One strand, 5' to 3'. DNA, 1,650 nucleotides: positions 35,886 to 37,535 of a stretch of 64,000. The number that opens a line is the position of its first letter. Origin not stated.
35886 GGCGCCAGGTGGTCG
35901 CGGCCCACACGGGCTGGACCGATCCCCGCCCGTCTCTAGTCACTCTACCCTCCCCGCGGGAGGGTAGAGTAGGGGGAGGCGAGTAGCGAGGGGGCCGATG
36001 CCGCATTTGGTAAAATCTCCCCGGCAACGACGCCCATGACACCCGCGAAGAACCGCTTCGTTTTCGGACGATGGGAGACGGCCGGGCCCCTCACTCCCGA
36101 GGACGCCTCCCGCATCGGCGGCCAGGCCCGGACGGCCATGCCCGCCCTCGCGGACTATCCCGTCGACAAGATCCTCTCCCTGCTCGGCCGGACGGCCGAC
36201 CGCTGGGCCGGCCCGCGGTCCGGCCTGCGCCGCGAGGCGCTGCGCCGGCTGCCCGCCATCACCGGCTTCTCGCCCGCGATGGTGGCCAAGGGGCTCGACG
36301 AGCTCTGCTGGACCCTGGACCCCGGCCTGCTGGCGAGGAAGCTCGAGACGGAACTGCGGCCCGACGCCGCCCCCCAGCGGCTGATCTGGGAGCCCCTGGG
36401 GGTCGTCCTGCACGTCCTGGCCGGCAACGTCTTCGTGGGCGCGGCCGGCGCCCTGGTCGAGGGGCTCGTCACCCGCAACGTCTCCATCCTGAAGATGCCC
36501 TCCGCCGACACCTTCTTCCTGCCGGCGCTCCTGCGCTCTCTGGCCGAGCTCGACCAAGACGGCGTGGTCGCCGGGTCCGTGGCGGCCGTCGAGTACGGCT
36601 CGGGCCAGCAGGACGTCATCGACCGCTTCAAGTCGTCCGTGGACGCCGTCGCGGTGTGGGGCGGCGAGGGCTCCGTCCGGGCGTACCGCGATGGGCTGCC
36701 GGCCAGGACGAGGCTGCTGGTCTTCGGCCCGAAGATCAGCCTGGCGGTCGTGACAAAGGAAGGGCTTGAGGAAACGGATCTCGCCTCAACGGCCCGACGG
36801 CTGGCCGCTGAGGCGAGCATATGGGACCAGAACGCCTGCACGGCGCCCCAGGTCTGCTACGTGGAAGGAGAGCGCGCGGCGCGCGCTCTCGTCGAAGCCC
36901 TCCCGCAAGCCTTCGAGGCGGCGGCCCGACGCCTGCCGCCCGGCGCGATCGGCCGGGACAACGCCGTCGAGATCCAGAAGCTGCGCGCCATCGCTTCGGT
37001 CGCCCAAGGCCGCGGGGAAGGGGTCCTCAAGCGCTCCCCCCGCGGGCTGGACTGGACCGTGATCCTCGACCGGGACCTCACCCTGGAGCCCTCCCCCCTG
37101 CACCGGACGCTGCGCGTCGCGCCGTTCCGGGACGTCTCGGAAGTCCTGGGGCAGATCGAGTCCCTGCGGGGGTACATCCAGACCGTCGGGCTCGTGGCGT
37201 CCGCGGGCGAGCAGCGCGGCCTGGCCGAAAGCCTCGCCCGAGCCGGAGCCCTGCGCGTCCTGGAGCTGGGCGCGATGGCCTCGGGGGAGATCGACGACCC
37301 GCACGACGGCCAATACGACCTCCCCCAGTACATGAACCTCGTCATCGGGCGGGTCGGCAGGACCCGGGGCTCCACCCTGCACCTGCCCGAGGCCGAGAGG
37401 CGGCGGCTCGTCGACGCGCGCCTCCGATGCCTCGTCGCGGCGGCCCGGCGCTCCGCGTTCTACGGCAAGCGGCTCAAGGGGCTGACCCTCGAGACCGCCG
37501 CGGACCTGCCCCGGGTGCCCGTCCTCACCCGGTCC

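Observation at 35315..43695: TetR-headed, translationally coupled operon: LuxC-reductase::PaaK-ligase fusion, MFS exporter, two double-GNAT-like proteins and a B12 radical SAM; candidate uncharacterised acyl/aldehyde-metabolite pathway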

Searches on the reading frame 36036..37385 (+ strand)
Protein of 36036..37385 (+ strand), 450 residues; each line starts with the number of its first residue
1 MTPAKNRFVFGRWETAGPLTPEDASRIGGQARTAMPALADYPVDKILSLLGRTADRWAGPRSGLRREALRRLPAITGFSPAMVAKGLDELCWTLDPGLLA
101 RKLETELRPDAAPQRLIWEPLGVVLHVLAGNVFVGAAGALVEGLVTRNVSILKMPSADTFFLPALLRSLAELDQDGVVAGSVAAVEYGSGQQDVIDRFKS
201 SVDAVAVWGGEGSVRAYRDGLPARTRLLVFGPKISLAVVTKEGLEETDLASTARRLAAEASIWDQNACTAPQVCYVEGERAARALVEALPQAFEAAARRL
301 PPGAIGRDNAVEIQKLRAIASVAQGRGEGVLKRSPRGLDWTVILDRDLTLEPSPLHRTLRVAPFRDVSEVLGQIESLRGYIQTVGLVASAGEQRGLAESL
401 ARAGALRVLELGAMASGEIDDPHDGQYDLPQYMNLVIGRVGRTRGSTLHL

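Call 98: search_solved_structures(query=window:36036-37385:+, max_evalue=0.00001, show_alignments=1)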
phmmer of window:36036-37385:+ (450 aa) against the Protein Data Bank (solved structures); distinct sequences matched with E-value up to 0.00001: 1.
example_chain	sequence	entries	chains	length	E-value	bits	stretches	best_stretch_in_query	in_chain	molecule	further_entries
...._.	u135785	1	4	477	1.6e-21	80.1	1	42-433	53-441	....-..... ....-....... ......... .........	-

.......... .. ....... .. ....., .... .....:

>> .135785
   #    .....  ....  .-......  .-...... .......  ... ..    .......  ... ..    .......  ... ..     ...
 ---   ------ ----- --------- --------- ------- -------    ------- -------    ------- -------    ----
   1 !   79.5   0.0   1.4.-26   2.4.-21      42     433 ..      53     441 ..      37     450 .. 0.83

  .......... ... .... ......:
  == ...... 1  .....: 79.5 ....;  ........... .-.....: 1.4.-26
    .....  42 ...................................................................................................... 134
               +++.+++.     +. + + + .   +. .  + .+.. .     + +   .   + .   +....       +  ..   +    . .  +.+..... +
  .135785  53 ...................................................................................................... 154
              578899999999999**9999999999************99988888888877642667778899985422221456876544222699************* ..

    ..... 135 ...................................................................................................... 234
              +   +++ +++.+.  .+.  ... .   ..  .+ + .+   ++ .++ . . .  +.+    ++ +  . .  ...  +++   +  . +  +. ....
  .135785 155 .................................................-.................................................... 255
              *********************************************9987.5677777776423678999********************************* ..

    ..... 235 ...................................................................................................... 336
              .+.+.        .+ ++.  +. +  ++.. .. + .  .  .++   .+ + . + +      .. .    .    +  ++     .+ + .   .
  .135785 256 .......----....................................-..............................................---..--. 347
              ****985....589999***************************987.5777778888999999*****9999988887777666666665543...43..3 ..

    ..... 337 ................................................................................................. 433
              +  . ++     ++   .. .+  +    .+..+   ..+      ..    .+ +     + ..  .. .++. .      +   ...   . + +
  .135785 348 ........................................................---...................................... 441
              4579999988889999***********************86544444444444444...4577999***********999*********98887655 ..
